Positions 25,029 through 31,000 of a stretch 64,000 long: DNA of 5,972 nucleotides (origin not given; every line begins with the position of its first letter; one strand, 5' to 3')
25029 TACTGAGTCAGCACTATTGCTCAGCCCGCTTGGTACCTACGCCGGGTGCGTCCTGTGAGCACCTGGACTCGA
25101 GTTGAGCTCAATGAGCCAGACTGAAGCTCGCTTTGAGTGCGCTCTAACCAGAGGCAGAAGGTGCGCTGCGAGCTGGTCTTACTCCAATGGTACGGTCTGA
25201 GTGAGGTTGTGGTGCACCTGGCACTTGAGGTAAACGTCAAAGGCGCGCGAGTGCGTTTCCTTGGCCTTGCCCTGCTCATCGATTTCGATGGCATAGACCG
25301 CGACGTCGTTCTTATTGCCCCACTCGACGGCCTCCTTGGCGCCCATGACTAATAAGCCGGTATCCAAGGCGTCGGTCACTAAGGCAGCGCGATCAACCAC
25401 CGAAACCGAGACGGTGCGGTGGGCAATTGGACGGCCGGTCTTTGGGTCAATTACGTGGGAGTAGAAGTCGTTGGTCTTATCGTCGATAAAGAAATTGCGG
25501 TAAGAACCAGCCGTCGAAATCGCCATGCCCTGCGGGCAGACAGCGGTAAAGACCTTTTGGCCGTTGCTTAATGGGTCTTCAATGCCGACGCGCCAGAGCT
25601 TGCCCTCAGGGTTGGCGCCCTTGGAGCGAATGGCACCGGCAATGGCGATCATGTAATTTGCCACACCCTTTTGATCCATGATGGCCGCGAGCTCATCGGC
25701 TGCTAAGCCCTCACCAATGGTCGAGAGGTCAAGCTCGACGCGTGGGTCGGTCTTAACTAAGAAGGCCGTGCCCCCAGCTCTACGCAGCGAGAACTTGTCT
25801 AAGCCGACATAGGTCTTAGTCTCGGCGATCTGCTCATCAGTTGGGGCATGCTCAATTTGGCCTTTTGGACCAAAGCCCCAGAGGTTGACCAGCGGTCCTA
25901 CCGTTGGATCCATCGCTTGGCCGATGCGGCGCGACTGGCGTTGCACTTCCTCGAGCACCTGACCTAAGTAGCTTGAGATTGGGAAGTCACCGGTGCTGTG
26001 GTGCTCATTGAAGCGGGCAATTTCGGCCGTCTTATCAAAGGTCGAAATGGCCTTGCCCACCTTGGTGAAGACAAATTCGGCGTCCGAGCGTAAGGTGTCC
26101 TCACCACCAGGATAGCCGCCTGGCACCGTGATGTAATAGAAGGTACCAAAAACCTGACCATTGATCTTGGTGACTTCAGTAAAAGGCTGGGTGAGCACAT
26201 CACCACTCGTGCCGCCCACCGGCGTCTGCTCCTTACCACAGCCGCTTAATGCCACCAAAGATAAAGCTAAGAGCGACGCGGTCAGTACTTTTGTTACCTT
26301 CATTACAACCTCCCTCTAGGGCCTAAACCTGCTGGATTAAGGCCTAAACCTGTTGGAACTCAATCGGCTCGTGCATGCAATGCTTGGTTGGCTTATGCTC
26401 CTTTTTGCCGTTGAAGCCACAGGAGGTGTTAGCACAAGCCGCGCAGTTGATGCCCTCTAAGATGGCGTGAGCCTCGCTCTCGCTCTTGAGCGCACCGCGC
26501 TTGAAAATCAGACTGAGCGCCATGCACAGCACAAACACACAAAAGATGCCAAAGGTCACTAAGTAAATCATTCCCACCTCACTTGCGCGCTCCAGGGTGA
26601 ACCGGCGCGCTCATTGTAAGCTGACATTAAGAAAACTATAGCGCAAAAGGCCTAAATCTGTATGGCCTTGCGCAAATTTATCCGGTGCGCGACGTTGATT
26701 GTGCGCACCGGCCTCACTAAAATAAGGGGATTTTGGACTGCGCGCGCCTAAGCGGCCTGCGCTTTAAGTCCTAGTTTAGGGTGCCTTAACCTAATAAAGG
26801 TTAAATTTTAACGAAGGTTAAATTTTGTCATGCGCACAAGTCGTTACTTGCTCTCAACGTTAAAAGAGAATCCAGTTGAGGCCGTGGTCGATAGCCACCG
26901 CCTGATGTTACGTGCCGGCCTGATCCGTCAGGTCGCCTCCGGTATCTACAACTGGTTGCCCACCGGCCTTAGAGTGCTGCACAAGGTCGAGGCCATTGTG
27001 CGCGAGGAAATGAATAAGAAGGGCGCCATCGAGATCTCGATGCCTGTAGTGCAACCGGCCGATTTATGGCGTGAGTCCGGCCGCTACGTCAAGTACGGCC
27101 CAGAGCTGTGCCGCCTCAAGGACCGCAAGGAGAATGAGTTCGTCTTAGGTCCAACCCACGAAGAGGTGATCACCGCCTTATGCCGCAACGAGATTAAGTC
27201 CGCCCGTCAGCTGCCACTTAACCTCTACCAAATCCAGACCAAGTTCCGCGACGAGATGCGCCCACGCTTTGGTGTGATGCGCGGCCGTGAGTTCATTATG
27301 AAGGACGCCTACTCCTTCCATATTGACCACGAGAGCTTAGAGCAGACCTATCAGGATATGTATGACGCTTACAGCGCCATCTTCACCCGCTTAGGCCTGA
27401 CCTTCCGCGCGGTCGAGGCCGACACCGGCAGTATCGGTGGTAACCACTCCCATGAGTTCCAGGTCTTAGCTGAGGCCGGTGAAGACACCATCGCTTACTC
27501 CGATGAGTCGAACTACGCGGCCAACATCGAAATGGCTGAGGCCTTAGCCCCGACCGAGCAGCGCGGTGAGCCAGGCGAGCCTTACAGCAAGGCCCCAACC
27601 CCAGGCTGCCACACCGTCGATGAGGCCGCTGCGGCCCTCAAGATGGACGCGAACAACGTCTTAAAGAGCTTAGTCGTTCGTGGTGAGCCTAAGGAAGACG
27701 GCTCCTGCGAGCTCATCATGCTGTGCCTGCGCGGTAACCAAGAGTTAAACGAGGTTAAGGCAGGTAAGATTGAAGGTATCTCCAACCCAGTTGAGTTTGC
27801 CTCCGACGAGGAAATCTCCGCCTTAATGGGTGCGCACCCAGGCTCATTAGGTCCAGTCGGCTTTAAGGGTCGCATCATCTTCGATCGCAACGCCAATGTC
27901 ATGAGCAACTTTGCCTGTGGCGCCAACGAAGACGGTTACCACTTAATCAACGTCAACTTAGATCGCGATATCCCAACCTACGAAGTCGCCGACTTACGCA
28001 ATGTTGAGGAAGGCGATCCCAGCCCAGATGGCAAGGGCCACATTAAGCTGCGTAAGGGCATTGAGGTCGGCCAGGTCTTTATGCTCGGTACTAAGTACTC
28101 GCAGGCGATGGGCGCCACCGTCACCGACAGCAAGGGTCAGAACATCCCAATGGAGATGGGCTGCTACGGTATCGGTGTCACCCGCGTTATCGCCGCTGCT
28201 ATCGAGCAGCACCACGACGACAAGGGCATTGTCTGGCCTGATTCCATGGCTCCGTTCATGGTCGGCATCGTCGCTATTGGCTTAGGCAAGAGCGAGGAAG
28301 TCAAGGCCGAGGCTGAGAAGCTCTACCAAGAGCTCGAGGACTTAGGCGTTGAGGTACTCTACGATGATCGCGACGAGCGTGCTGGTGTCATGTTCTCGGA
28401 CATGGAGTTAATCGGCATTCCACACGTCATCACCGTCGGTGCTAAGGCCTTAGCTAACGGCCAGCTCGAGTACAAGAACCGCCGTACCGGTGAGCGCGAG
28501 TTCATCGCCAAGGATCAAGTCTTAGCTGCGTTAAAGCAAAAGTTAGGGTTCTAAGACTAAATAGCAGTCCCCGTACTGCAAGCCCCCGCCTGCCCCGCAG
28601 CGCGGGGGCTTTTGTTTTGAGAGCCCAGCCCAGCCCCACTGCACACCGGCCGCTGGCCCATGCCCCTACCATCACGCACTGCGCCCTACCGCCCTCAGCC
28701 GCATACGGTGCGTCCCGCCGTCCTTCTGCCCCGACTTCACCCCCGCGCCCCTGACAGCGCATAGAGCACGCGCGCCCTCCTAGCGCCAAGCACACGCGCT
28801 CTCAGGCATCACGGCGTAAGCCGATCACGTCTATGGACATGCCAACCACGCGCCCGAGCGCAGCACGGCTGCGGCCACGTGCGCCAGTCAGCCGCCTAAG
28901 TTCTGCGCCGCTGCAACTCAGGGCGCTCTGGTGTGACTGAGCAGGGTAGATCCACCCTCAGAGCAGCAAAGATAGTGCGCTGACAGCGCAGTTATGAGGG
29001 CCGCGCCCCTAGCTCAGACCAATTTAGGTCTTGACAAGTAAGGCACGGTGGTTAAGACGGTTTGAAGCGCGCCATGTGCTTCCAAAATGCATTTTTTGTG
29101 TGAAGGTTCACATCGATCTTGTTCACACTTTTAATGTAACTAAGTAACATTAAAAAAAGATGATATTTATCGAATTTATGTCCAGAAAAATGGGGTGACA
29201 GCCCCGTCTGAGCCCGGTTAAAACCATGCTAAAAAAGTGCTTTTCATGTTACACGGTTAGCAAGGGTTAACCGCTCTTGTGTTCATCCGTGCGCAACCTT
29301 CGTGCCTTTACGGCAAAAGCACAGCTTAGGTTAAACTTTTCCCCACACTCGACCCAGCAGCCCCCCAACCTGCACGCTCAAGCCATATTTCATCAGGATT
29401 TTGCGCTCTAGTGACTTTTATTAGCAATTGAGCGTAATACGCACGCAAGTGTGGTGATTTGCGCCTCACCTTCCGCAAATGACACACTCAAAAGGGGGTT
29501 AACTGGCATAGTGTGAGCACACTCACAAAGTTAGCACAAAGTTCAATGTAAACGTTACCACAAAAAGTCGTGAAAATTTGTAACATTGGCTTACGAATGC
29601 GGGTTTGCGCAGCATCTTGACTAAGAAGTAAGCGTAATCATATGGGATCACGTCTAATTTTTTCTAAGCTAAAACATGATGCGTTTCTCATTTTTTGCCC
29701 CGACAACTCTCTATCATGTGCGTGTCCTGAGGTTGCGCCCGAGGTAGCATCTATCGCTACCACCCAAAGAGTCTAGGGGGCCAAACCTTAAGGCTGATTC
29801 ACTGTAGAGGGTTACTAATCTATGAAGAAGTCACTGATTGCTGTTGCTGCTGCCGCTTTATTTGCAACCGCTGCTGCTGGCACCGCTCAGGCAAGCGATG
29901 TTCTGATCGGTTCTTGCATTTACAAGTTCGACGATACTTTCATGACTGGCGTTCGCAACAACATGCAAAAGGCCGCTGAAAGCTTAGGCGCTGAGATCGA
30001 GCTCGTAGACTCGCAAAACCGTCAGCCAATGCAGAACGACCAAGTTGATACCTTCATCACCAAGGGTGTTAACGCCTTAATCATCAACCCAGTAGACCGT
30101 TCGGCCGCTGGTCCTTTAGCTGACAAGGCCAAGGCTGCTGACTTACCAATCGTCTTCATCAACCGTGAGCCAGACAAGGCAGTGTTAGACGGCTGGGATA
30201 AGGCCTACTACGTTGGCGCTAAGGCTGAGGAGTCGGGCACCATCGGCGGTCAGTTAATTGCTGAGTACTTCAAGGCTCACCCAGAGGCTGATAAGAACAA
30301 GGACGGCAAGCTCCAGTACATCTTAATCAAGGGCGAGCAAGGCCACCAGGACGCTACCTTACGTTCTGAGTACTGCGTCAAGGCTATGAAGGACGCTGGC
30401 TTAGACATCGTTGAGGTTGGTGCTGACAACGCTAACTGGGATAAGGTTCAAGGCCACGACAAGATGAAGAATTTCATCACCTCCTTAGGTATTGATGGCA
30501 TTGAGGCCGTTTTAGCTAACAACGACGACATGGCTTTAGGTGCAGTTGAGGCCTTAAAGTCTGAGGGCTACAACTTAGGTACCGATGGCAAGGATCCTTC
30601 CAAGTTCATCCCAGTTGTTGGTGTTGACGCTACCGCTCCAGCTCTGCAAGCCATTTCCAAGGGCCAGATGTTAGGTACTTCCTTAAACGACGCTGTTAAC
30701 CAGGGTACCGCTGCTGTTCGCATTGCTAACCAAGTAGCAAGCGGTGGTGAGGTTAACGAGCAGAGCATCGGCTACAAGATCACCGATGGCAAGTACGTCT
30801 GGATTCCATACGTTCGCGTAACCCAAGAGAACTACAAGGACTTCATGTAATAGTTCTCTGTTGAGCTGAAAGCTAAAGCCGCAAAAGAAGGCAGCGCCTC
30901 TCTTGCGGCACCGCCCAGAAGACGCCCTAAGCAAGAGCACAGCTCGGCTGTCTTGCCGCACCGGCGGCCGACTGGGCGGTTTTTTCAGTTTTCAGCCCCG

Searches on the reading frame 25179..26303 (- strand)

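Call 58: search_protein_families(library=pfam, proteins=[window:25179-26303:-], max_evalue=0.00001)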
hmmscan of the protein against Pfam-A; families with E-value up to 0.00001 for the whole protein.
window:25179-26303:- (374 aa): 1 family
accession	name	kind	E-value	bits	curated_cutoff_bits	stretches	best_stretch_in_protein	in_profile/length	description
PF02424.20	ApbE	-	8.3e-67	225.9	25.6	1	52-336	1-264/266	ApbE family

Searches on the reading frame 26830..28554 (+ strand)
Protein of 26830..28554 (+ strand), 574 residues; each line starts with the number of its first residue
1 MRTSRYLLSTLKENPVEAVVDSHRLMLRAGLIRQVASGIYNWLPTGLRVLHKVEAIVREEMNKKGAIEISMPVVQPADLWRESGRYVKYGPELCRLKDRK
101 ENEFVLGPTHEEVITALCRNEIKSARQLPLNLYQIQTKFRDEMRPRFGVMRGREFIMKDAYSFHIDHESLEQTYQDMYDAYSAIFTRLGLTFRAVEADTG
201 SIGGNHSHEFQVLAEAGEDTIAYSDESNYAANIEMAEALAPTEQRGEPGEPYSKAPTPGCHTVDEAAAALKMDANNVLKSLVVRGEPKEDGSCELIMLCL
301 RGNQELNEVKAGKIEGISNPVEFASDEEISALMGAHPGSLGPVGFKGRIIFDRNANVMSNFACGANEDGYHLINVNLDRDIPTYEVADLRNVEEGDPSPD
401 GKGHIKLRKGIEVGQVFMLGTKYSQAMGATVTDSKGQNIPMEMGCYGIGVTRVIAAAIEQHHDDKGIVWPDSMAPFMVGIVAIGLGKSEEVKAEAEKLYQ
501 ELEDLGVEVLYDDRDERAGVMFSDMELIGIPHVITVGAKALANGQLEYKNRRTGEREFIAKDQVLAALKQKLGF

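Call 58: search_protein_families(library=pfam, proteins=[window:26830-28554:+], max_evalue=0.00001)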
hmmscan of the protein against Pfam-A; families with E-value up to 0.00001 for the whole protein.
window:26830-28554:+ (574 aa): 3 families
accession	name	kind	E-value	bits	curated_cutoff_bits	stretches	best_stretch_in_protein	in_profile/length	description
PF00587.30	tRNA-synt_2b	-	2.4e-37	129.2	29.3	1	96-461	3-179/179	tRNA synthetase class II core domain (G, H, P, S and T)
PF04073.20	tRNA_edit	-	6.7e-23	81.5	25.5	1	257-378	1-119/123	Aminoacyl-tRNA editing domain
PF03129.25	HGTP_anticodon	-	4.9e-20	71.9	21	1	485-570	7-93/94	Anticodon binding domain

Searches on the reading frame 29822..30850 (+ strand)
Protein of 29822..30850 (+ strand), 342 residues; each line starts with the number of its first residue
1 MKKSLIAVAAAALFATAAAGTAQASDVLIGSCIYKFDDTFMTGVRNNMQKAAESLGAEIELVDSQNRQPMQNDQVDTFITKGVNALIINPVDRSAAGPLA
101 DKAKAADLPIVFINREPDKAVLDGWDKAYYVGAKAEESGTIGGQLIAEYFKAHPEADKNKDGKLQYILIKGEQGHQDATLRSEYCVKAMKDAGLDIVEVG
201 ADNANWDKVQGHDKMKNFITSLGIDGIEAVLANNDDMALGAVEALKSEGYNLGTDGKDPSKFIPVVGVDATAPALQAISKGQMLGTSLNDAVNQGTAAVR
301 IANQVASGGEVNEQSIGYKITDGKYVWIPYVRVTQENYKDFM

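Call 58: search_protein_families(library=pfam, proteins=[window:29822-30850:+], max_evalue=0.00001)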
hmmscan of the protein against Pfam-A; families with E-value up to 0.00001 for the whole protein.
window:29822-30850:+ (342 aa): 2 families
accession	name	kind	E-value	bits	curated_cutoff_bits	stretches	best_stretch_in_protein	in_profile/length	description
PF13407.12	Peripla_BP_4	-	8.5e-55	186.5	35.1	1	31-309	3-257/258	Periplasmic binding protein domain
PF00532.27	Peripla_BP_1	-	2.4e-09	37.5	22.2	1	37-274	12-229/281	Periplasmic binding proteins and sugar binding domain of LacI family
